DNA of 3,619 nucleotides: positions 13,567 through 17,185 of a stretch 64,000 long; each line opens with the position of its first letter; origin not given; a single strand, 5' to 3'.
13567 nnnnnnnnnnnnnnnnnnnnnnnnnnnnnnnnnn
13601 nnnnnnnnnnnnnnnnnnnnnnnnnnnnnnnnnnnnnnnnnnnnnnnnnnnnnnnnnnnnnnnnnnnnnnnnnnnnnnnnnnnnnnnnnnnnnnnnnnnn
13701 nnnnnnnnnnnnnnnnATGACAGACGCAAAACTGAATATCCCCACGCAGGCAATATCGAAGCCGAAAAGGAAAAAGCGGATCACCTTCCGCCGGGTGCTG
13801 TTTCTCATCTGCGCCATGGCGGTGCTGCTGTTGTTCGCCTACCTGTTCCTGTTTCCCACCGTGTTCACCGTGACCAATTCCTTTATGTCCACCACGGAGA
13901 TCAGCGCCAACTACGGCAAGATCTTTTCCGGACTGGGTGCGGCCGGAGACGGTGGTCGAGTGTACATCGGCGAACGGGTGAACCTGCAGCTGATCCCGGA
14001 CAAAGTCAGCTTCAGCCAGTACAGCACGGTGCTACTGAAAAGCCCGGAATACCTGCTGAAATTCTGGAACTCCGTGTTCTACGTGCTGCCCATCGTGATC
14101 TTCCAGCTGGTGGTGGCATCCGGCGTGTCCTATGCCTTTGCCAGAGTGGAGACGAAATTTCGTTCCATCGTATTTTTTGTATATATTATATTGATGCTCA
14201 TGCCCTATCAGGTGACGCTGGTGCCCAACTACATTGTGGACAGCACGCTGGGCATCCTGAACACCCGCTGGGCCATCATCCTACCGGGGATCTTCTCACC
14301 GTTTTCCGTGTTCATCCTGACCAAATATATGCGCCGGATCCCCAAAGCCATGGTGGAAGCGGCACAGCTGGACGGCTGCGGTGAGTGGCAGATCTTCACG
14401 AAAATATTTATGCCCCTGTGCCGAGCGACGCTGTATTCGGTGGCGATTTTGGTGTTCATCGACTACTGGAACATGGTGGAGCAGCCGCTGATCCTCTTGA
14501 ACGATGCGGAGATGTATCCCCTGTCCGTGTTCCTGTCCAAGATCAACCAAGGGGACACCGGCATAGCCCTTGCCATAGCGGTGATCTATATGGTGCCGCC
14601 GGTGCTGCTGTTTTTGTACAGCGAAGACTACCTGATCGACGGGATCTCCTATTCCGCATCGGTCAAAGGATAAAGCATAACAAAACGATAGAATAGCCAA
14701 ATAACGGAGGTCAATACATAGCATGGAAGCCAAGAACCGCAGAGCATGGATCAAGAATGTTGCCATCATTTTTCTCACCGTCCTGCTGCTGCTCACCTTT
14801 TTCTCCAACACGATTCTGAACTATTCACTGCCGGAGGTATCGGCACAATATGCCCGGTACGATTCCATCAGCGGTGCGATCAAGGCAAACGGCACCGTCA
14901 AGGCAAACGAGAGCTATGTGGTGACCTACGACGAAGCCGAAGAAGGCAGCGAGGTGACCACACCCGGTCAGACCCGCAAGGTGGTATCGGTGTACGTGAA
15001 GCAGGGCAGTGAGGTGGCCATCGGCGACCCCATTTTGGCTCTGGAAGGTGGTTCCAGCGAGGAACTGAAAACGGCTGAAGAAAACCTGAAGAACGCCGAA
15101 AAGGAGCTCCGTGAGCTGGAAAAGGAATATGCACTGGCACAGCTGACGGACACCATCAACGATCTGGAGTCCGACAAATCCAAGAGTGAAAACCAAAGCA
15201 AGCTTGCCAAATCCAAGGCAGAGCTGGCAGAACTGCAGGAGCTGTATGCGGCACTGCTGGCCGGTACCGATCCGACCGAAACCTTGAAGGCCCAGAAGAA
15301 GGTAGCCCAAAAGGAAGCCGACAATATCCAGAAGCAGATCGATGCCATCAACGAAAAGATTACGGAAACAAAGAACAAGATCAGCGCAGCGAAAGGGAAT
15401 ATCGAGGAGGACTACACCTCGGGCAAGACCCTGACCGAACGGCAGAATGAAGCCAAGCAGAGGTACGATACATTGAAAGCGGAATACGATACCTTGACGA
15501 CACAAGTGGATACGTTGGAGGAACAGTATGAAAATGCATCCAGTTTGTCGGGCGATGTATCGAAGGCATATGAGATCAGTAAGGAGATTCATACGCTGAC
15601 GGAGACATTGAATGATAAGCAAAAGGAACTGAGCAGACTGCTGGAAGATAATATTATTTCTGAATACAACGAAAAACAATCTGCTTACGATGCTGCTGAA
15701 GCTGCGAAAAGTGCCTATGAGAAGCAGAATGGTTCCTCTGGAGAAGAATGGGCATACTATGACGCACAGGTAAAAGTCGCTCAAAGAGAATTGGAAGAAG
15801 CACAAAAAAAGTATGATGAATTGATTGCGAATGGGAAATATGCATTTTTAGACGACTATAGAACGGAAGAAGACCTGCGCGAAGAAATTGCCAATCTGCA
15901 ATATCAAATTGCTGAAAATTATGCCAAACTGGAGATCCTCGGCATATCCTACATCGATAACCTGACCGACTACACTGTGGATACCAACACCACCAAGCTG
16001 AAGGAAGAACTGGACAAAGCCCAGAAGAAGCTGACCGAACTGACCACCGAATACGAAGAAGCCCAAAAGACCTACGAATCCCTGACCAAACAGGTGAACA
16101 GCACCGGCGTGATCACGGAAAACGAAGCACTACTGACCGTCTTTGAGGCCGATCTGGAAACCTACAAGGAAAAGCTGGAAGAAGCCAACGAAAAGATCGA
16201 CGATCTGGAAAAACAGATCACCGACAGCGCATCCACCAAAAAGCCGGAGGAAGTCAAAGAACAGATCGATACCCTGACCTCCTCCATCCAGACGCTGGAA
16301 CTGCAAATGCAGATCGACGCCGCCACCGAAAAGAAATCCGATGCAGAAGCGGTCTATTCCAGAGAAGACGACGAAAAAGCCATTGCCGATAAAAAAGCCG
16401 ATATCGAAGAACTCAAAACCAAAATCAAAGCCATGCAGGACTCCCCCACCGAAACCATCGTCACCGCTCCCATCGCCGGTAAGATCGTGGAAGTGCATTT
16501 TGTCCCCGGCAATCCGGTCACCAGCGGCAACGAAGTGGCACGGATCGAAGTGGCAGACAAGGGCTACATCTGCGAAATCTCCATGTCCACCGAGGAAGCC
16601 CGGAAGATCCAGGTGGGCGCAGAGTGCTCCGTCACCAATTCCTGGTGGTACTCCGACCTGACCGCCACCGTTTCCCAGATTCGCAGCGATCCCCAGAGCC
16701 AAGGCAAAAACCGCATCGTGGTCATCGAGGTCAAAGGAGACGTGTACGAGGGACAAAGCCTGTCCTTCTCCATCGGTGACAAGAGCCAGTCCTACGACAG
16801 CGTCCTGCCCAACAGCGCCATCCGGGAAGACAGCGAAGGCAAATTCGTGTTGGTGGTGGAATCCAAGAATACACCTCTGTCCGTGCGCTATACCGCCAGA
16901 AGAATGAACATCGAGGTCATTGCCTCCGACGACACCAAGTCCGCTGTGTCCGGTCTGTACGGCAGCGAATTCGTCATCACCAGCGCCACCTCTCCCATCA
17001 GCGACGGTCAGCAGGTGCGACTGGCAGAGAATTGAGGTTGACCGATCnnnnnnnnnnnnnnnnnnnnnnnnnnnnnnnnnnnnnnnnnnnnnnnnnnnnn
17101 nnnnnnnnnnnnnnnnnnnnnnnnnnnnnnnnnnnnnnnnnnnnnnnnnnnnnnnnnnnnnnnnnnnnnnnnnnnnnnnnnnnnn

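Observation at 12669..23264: Composite envelope-transport locus: MalFG-type importer permeases + giant-hairpin HlyD adaptor + MacB-PCD-only 2-TM protein + two propeller-SBP lipoproteins, with no ATPase gene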

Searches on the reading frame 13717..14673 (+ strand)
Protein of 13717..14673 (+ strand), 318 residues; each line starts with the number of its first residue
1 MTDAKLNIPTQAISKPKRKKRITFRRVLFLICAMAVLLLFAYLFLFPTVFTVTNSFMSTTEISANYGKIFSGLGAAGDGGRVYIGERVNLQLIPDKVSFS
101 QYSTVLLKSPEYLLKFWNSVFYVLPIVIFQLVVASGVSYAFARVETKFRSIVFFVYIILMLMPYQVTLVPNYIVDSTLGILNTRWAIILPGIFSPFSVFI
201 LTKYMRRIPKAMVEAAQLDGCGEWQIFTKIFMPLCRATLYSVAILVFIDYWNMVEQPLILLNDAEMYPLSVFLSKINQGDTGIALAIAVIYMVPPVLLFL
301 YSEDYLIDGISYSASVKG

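Call 4: search_protein_families(library=pfam, proteins=[window:13717-14673:+], max_evalue=0.1)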
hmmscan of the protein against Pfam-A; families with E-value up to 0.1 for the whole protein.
window:13717-14673:+ (318 aa): 1 family
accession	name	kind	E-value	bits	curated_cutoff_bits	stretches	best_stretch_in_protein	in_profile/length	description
PF00528.27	BPD_transp_1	-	2.1e-13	50.8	26.4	1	139-297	8-170/184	Binding-protein-dependent transport system inner membrane component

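Call 5: search_protein_families(library=ncbifam, proteins=[window:13717-14673:+], max_evalue=0.1)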
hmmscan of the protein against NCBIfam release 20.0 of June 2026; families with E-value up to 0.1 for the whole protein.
window:13717-14673:+ (318 aa): 15 families
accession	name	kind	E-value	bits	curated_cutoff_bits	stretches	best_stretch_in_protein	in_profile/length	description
NF040932.1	ABC_arch_GlcU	equivalog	1.2e-25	90.6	340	1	93-310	42-264/272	glucose ABC transporter permease GlcU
NF008210.0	PRK10973.1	equivalog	4.7e-18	65.8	297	1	108-310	69-276/281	sn-glycerol-3-phosphate ABC transporter permease UgpE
NF008231.0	PRK10998.1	equivalog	1e-17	64.7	261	1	111-317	80-295/296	maltose ABC transporter permease MalG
NF011624.0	PRK15050.1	equivalog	3.9e-08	32.8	247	1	176-300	153-280/297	2-aminoethylphosphonate ABC transporter permease subunit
TIGR01581.1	Mo_ABC_porter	hypoth_equivalog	2.8e-07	30.3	210.3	1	158-300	77-224/225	ABC transporter permease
TIGR03262.1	PhnU2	equivalog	4.3e-07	28.9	593.25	1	106-301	46-252/546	putative 2-aminoethylphosphonate ABC transporter permease subunit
NF007044.0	PRK09497.1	equivalog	4.5e-06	26.3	348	1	97-252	48-220/285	spermidine/putrescine ABC transporter permease PotB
TIGR03226.1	PhnU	equivalog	9.1e-06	25.3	283.45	1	192-299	189-297/311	2-aminoethylphosphonate ABC transporter permease subunit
NF040931.1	ABC_arch_GlcT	equivalog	4.9e-05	23.1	360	1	198-262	160-223/278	glucose ABC transporter permease GlcT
NF007047.0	PRK09500.1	equivalog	0.00041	20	326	1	105-290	49-236/257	spermidine/putrescine ABC transporter permease PotC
NF007963.0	PRK10683.1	equivalog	0.00059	19.3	489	1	169-293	169-296/317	putrescine ABC transporter permease PotH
TIGR02141.1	modB_ABC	equivalog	0.00074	19.2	182.6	1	168-247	64-145/208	molybdate ABC transporter permease subunit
NF008049.0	PRK10782.1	subfamily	0.0015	18.3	212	1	141-248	56-155/217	methionine ABC transporter permease MetI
NF008232.0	PRK10999.1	equivalog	0.0017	17.1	392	1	195-248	388-441/520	maltose ABC transporter permease MalF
TIGR00969.1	3a0106s02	subfamily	0.0031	17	240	1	172-244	131-205/272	sulfate ABC transporter permease subunit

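Call 69: search_solved_structures(query=window:13717-14673:+, max_evalue=0.001)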
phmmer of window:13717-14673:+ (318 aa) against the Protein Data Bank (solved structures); distinct sequences matched with E-value up to 0.001: 7.
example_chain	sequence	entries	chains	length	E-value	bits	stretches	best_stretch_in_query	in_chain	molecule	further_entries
4tqu_N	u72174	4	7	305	2.7e-19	73.2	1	87-276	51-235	AlgM2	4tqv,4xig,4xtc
8ja7_B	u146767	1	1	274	1.4e-17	67.6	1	91-318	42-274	Trehalose transport system permease protein SugB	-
7cad_B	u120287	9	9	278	2.6e-16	63.4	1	91-318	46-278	ABC transporter, permease protein SugB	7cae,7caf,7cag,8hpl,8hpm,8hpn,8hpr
2r6g_G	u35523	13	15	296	4.1e-12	49.7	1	112-317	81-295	Maltose transport system permease protein malG | Maltose transporter subunit; membrane component of ABC superfamily | Binding-protein-dependent transport system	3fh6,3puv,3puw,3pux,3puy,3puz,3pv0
9bcr_I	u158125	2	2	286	4.7e-10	42.9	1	112-307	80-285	Maltose/maltodextrin transport system permease protein MalG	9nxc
7cad_A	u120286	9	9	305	9.1e-06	28.8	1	193-302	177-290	ABC sugar transporter, permease component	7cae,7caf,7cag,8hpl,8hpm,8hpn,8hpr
8ja7_A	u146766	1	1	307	0.0003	23.9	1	193-265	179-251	Trehalose transport system permease protein SugA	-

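Call 71: find_homologous_proteins(query=window:13717-14673:+, max_evalue=1e-20)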
Query window:13717-14673:+ (318 aa): 8000 proteins with E <= 1e-20 among 8000 candidates; the best 120 are listed.
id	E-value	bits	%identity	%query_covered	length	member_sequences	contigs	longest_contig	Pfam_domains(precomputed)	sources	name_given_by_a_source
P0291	5.4e-199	678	98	100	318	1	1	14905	PF00528.28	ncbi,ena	-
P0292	9.2e-198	674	97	100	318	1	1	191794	PF00528.28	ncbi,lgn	-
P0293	4.5e-197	672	97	100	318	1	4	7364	PF00528.28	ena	-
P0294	3.3e-196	669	97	100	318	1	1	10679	PF00528.28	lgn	-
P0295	3.5e-189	646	93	100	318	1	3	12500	PF00528.28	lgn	-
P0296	3.7e-189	646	93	100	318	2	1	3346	PF00528.28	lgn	-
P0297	6.5e-189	645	93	100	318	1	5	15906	PF00528.28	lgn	-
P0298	8.8e-189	645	93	100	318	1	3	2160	PF00528.28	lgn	-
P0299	9.8e-189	644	92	100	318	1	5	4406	PF00528.28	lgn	-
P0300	9.9e-189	644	93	100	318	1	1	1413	PF00528.28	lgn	-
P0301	1.9e-184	630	90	100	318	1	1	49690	PF00528.28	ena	-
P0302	8.2e-183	625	91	100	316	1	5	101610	PF00528.28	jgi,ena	-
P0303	1.5e-181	621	90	100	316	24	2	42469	PF00528.28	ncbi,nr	ncbi:MAG: carbohydrate ABC transporter permease [Clostridia bacterium]|nr:carbohydrate ABC transport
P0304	1.4e-180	618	91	100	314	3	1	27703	PF00528.28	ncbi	-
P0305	1.7e-180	617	90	100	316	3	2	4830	PF00528.28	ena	-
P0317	1.9e-166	571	86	93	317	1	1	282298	PF00528.28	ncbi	-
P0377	6.9e-163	560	84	93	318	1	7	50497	PF00528.28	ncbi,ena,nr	ncbi:MAG: carbohydrate ABC transporter permease [Clostridiales bacterium]|nr:carbohydrate ABC transp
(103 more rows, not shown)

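Call 72: find_encoding_contigs(protein=P0317, flank=9000, max_places=1)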
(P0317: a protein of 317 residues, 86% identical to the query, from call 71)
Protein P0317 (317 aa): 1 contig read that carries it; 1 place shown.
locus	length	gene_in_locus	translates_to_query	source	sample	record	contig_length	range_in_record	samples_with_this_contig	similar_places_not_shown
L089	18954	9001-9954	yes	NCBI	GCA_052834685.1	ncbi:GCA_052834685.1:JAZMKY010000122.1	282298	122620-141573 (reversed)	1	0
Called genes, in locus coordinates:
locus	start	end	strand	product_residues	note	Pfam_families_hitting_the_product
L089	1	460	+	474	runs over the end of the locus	-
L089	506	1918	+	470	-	PF28494:GlyRS_ins_1 (faint), PF00587:tRNA-synt_2b, PF03129:HGTP_anticodon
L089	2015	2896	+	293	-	PF01263:Aldose_epim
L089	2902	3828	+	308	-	PF00398:RrnaAD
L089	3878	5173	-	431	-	PF00079:Serpin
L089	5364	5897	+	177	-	PF01782:RimM, PF24986:PRC_RimM (weak)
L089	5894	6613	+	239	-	PF01746:tRNA_m1G_MT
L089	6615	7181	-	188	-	PF01520:Amidase_3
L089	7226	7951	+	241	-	PF01171:ATP_bind_3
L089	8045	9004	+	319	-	PF00528:BPD_transp_1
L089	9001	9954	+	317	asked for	PF00528:BPD_transp_1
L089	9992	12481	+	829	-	PF00364:Biotin_lipoyl (faint), PF13166:AAA_13 (faint)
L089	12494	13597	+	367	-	PF12704:MacB_PCD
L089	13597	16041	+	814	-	PF01547:SBP_bac_1 (faint)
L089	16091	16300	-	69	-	-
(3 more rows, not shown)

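Call 73: find_encoding_contigs(protein=P0377, flank=9000, max_places=1)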
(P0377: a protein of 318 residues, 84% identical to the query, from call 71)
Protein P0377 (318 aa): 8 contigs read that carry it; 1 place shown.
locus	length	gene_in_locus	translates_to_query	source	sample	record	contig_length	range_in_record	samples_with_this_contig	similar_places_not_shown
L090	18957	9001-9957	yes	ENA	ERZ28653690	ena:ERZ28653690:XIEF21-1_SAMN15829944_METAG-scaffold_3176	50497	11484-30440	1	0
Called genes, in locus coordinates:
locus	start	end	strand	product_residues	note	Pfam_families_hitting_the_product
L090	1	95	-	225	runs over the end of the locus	PF00072:Response_reg, PF00486:Trans_reg_C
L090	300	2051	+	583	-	PF02690:Na_Pi_cotrans, PF01895:PhoU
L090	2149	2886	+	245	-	PF00899:ThiF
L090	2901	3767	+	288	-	PF01171:ATP_bind_3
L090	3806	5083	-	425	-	PF00079:Serpin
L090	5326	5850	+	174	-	PF01782:RimM, PF05239:PRC (faint), PF24986:PRC_RimM (weak)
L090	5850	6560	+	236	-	PF01746:tRNA_m1G_MT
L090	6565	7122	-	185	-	PF01520:Amidase_3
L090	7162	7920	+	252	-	PF01171:ATP_bind_3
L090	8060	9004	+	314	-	PF00528:BPD_transp_1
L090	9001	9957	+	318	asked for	PF00528:BPD_transp_1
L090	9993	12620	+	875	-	PF00364:Biotin_lipoyl (faint)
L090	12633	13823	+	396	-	PF12704:MacB_PCD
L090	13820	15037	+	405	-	-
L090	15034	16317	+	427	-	PF01547:SBP_bac_1 (weak), PF13416:SBP_bac_8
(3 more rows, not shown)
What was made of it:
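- Tried and rejected: Two random ones did carry the whole module (calls 71-73).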

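Call 77: search_protein_families(library=padloc, proteins=[window:13717-14673:+], max_evalue=0.001)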
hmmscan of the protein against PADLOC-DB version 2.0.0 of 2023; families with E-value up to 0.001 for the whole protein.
window:13717-14673:+ (318 aa): 0 families

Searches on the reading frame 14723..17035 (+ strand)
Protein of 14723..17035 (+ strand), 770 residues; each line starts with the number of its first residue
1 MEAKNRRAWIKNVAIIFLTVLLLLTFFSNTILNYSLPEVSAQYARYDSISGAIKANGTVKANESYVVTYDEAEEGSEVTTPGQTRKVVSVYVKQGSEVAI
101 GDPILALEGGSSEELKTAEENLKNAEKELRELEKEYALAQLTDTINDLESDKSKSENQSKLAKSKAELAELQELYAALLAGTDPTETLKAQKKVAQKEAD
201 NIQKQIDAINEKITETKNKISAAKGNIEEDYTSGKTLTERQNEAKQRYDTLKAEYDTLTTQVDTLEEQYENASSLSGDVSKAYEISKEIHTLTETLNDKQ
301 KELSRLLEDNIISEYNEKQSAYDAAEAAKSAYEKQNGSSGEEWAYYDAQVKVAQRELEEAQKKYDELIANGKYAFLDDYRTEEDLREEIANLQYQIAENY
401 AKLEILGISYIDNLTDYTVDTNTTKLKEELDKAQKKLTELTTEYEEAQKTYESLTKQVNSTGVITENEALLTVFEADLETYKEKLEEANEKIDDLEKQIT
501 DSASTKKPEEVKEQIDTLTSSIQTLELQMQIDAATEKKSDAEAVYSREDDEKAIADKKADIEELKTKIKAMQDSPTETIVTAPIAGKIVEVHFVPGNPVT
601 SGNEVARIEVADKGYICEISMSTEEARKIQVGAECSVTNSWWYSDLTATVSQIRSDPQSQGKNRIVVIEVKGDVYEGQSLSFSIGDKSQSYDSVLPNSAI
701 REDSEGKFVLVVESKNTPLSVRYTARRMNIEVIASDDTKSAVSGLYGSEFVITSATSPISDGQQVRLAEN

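Call 4: search_protein_families(library=pfam, proteins=[window:14723-17035:+], max_evalue=0.1)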
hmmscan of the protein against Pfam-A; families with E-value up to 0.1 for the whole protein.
window:14723-17035:+ (770 aa): 7 families
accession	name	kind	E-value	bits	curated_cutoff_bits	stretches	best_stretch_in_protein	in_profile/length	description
PF13437.12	HlyD_3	-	9.5e-10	39.6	22.2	1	580-674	2-97/106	HlyD family secretion protein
PF13533.13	Biotin_lipoyl_2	-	3.1e-05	24.1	29.8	1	86-108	10-32/32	Biotin-lipoyl like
PF06009.19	Laminin_II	-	0.00031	21.2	33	1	194-281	7-94/138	Laminin Domain II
PF00364.28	Biotin_lipoyl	-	0.00047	20.4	22.1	0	82-108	9-37/73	Biotin-requiring enzyme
PF12700.13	HlyD_2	-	0.00066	19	25.1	1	17-223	18-208/416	HlyD family secretion protein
PF06810.17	Phage_scaffold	-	0.0035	17.8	35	0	475-573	40-143/170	Phage capsid assembly scaffolding protein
PF02183.23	HALZ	-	0.012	16.1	28.1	1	248-268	7-27/43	Homeobox associated leucine zipper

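Call 5: search_protein_families(library=ncbifam, proteins=[window:14723-17035:+], max_evalue=0.1)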
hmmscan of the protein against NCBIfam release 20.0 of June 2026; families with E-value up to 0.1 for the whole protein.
window:14723-17035:+ (770 aa): 17 families
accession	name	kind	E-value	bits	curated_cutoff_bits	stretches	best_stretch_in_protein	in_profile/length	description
TIGR01730.1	RND_mfp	subfamily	5.2e-16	58.5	94.9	1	544-767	98-321/322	efflux RND transporter periplasmic adaptor subunit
TIGR01843.1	type_I_hlyD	subfamily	2.5e-10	39.9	208.65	2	463-654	151-352/422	HlyD family type I secretion periplasmic adaptor subunit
NF045487.1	ASRP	equivalog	7.9e-09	34.7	300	2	423-572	326-473/593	archaea-specific SMC-related protein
TIGR02168.1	SMC_prok_B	equivalog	4e-08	31.5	567.35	2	113-398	679-960/1181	chromosome segregation protein SMC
TIGR02971.1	heterocyst_DevB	subfamily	2e-07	30.7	129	2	424-654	51-279/327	ABC exporter membrane fusion protein, DevB family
TIGR02169.1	SMC_prok_A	equivalog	2.3e-07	28.9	729.4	2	289-572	673-965/1165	chromosome segregation protein SMC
NF038350.1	taxis_HmpF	equivalog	1.5e-05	23.6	200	1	117-300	148-325/553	pilus motility taxis protein HmpF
TIGR04211.1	SH3_and_anchor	equivalog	0.00017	21.3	65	2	186-272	69-158/198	TIGR04211 family SH3 domain-containing protein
NF004173.0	PRK05641.1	equivalog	0.0003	21.4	199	0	571-605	78-112/153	putative acetyl-CoA carboxylase biotin carboxyl carrier protein subunit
NF033682.1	retention_LapA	subfamily_domain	0.0012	19.1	50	1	91-190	24-108/145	retention module-containing protein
NF047515.1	SpiroCoCo_C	equivalog_domain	0.0031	16.7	125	1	113-310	11-203/313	SpiroCoCo family coiled-coil protein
NF002572.0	PRK02224.1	equivalog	0.0034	15.7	1087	1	115-362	229-447/888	DNA double-strand break repair ATPase Rad50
TIGR04523.1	Mplasa_alph_rch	subfamily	0.012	13.6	270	2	113-271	40-198/745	helix-rich protein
NF041035.1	Rad50_Halo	equivalog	0.018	13.4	1000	1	115-273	229-390/883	DNA double-strand break repair ATPase Rad50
NF045780.1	TrlF_fam_ATP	equivalog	0.041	12.6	350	0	111-389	416-757/944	TrlF family AAA-like ATPase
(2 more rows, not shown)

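Call 26: search_solved_structures(query=window:14723-17035:+, max_evalue=0.01)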
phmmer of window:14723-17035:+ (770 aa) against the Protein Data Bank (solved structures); distinct sequences matched with E-value up to 0.01: 0.
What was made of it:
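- Tried and rejected: PDB sequence search with the whole MFP: no hits at E <= 0.01 (call 26).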

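Call 77: search_protein_families(library=padloc, proteins=[window:14723-17035:+], max_evalue=0.001)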
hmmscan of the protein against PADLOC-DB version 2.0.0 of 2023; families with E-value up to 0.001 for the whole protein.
window:14723-17035:+ (770 aa): 4 families
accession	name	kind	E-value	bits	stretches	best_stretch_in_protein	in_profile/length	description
PDLC03865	LmuB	-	9.4e-05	18.8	0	112-366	586-824/1007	-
PDLC00513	JetC1|JetC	-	0.00012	18.3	0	112-247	633-771/1140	DUF3584 domain; MukB-like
PDLC00551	JetC2|JetC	-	0.00015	17.7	0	112-335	805-1018/1365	DUF3584 domain; MukB-like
PDLC02756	PbeC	-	0.00069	16.7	1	186-501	217-520/643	PbeC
